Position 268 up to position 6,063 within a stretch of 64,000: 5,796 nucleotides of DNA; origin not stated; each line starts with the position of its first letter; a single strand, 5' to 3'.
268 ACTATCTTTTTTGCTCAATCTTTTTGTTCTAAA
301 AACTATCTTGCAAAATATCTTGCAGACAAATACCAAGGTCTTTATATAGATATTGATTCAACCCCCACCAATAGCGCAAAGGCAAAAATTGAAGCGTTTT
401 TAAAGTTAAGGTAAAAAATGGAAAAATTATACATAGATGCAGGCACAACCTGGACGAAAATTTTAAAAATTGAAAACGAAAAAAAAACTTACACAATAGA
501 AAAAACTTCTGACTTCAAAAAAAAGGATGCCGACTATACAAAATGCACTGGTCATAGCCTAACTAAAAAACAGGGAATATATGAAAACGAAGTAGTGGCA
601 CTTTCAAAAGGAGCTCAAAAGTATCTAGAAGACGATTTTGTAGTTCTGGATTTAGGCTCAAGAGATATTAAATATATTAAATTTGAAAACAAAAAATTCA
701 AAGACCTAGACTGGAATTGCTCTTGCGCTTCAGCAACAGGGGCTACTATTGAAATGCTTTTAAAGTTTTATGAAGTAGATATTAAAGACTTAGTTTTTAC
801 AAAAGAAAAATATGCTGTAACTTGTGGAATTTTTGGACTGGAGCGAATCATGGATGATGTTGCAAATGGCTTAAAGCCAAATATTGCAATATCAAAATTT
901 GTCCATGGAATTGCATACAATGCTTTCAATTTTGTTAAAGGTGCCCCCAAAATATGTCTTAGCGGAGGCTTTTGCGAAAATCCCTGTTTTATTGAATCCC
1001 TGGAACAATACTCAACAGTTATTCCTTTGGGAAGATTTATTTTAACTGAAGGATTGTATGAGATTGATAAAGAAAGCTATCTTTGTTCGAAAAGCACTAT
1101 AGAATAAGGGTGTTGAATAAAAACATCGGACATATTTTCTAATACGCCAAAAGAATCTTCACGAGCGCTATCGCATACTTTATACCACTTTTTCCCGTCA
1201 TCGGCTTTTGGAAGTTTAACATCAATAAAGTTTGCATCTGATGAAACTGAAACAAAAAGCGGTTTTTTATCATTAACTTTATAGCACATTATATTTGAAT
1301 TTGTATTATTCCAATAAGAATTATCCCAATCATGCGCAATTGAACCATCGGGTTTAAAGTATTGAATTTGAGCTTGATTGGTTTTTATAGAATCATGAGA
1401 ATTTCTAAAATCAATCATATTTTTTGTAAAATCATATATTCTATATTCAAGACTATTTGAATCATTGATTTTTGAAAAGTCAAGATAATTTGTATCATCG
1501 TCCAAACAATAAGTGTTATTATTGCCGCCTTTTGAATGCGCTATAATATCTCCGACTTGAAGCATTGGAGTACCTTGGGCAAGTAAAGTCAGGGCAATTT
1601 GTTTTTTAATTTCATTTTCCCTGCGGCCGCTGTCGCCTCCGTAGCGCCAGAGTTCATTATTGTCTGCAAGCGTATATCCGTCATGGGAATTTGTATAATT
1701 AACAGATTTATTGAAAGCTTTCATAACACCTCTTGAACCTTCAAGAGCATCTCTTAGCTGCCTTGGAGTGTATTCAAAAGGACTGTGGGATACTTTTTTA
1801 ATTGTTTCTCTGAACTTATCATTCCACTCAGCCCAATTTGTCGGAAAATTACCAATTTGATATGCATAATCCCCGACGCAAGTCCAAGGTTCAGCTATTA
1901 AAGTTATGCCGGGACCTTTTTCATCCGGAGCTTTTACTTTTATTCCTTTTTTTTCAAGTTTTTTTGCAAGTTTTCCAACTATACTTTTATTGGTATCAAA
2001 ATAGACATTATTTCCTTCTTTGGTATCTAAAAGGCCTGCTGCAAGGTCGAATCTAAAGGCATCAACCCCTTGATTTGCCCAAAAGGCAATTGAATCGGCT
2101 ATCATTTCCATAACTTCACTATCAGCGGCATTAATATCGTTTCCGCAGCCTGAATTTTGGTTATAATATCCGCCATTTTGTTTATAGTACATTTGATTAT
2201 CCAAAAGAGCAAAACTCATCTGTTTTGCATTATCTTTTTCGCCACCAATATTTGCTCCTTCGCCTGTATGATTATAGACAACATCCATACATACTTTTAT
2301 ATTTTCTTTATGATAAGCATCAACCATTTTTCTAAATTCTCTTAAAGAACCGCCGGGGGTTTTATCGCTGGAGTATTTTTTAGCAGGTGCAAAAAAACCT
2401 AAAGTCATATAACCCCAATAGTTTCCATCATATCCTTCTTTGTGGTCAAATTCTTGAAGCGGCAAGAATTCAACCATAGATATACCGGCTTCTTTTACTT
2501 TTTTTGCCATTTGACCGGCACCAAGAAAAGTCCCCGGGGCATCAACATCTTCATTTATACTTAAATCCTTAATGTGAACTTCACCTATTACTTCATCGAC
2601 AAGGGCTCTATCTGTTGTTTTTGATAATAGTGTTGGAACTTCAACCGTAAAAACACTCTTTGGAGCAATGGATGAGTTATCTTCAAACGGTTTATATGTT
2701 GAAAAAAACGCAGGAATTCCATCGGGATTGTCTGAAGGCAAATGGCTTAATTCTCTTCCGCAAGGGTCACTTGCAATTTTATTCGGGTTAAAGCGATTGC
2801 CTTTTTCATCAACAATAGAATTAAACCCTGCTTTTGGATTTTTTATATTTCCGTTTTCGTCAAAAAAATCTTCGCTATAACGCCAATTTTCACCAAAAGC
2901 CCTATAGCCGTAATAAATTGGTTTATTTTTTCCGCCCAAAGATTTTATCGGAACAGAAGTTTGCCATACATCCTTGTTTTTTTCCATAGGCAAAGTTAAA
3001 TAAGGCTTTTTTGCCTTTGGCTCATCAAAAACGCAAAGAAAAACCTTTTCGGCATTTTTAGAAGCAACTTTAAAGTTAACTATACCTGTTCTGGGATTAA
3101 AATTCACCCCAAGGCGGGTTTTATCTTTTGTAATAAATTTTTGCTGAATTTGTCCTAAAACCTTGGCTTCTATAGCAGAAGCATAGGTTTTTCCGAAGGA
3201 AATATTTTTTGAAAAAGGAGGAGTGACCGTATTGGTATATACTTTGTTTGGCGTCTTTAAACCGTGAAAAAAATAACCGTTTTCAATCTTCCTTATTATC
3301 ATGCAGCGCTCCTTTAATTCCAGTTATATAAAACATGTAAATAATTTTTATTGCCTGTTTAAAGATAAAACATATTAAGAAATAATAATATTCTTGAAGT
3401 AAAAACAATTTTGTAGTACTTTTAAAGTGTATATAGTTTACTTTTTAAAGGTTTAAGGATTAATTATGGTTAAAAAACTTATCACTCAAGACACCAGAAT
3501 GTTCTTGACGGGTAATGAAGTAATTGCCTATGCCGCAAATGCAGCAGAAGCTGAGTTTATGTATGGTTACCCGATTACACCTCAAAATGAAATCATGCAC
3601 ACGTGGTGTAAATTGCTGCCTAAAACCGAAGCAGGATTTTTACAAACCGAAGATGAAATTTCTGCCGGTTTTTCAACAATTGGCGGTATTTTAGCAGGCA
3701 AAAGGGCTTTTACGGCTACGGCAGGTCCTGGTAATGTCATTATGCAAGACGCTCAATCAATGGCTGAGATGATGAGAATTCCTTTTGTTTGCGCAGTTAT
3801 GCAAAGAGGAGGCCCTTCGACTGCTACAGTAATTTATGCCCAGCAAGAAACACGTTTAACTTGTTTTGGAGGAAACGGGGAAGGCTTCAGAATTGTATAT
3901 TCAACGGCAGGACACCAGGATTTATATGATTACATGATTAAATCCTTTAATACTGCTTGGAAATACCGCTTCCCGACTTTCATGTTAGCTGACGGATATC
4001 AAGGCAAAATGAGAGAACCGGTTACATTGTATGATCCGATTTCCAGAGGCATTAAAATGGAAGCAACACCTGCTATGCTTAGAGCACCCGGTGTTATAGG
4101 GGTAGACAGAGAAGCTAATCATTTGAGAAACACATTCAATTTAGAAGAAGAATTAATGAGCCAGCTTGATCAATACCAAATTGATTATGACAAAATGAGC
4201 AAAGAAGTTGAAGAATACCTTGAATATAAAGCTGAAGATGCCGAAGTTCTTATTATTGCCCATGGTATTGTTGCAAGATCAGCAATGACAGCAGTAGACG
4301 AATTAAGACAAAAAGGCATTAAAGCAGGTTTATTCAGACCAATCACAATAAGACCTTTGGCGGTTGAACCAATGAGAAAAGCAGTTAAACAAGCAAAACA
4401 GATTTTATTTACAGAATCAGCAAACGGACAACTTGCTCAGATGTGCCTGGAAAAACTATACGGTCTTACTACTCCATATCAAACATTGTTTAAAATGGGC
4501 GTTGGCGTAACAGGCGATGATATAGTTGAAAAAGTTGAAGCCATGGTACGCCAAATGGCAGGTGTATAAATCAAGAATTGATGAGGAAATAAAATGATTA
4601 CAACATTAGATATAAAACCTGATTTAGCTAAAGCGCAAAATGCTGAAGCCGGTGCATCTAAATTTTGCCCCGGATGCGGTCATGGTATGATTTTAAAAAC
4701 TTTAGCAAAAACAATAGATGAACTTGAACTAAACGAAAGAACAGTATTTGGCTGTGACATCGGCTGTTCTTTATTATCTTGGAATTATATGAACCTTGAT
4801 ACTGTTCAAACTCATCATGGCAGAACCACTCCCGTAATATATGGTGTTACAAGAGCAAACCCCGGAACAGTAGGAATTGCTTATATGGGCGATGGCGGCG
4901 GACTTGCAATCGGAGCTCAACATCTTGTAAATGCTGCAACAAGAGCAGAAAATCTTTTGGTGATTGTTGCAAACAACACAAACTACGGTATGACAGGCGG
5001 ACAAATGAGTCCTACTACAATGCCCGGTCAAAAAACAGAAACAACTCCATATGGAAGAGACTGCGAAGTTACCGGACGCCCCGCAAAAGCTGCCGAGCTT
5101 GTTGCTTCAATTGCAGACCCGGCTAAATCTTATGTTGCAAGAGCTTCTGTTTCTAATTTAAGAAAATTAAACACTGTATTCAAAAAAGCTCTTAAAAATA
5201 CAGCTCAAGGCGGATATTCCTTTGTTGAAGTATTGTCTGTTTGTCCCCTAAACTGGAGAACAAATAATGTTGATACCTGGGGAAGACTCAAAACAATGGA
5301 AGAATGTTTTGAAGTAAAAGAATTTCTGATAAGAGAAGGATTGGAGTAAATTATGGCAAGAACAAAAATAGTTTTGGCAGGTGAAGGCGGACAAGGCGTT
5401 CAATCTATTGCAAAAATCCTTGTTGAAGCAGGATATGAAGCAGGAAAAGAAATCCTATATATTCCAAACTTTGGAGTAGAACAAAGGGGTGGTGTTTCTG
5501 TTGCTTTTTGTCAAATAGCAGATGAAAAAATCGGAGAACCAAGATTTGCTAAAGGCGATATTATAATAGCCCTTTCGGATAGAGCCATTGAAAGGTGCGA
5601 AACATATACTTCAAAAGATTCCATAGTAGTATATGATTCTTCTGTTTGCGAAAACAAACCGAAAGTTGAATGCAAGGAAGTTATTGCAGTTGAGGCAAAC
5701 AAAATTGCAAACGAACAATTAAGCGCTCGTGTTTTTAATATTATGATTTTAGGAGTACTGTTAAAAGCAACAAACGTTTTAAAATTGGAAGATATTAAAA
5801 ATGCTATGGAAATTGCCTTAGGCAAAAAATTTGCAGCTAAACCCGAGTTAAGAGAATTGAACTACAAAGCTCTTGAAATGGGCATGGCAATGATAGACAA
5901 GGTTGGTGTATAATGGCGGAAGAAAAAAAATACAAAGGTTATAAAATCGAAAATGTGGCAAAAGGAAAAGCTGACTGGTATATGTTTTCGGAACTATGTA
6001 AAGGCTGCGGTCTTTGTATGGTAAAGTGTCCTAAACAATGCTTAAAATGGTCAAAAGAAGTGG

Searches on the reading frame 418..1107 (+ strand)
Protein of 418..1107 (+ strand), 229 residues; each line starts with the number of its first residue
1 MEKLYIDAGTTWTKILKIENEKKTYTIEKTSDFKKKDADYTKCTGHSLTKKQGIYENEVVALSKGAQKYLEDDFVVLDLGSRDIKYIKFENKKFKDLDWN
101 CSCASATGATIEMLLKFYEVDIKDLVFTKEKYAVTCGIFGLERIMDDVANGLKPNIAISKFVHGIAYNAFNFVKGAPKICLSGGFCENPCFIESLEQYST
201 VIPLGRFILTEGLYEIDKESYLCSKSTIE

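Call 88: search_protein_families(library=pfam, proteins=[window:418-1107:+], max_evalue=0.00001)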
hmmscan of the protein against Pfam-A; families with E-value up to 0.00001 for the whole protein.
window:418-1107:+ (229 aa): 1 family
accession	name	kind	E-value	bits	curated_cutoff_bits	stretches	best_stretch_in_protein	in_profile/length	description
PF01869.26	BcrAD_BadFG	-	5.7e-06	26.5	31.5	0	30-195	54-240/271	BadF/BadG/BcrA/BcrD ATPase family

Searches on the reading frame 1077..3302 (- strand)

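Call 88: search_protein_families(library=pfam, proteins=[window:1077-3302:-], max_evalue=0.00001)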
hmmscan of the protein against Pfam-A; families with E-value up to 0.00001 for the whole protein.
window:1077-3302:- (741 aa): 3 families
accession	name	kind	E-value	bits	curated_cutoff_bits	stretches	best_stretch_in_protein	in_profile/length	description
PF00128.31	Alpha-amylase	-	1.7e-10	41.1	22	1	318-585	64-352/446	Alpha amylase, catalytic domain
PF21331.3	Isoamylase_C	-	3.7e-08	34.2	27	1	645-714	1-72/107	Isoamylase, C-terminal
PF02922.24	CBM_48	-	7.4e-07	29.9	22.4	1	64-135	2-68/83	Carbohydrate-binding module 48 (Isoamylase N-terminal domain)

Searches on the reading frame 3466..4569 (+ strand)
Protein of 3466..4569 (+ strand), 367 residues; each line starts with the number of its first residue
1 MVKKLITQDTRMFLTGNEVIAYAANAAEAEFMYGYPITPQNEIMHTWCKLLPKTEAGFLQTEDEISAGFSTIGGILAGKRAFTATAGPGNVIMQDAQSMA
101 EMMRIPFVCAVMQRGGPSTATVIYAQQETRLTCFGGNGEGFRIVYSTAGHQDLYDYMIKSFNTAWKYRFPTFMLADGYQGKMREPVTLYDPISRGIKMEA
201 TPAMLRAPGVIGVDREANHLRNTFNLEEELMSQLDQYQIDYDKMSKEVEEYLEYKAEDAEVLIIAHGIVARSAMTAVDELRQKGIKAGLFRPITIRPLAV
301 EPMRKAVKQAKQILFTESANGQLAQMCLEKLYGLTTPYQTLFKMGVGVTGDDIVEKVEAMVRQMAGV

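Call 88: search_protein_families(library=pfam, proteins=[window:3466-4569:+], max_evalue=0.00001)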
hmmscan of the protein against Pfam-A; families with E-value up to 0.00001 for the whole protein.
window:3466-4569:+ (367 aa): 3 families
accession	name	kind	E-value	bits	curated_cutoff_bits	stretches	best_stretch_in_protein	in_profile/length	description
PF01855.24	POR_N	-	2.8e-41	142.2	27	1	23-251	2-229/231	Pyruvate flavodoxin/ferredoxin oxidoreductase, thiamine diP-bdg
PF17147.9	PFOR_II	-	3.4e-14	53.4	27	1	259-333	1-80/102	Pyruvate:ferredoxin oxidoreductase core domain II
PF02780.25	Transketolase_C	-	2.6e-09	37.5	25.9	1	252-320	3-71/124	Transketolase, C-terminal domain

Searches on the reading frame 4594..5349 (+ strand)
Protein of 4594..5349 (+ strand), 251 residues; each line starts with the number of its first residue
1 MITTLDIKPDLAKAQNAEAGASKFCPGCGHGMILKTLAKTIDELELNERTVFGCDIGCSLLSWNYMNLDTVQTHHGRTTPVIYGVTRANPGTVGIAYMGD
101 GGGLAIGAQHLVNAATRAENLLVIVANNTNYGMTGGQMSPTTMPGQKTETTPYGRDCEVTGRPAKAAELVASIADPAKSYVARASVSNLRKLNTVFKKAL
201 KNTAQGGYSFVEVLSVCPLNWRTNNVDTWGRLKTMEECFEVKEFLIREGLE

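Call 88: search_protein_families(library=pfam, proteins=[window:4594-5349:+], max_evalue=0.00001)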
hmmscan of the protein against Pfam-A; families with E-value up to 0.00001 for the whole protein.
window:4594-5349:+ (251 aa): 1 family
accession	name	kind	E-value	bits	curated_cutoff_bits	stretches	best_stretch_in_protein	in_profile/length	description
PF02775.26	TPP_enzyme_C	-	4.6e-20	72.4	21.9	1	56-213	2-151/151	Thiamine pyrophosphate enzyme, C-terminal TPP binding domain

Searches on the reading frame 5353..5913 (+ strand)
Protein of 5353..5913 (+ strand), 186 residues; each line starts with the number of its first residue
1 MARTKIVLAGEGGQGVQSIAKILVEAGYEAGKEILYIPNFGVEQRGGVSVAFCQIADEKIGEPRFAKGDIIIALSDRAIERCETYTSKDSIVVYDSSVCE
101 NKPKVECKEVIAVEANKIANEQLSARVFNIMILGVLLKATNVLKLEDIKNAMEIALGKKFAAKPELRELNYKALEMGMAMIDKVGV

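Call 88: search_protein_families(library=pfam, proteins=[window:5353-5913:+], max_evalue=0.00001)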
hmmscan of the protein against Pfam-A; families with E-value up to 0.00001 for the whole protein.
window:5353-5913:+ (186 aa): 1 family
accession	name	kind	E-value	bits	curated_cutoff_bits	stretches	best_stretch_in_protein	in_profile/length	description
PF01558.24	POR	-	3.2e-32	112.5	27.4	1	12-178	1-172/173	Pyruvate ferredoxin/flavodoxin oxidoreductase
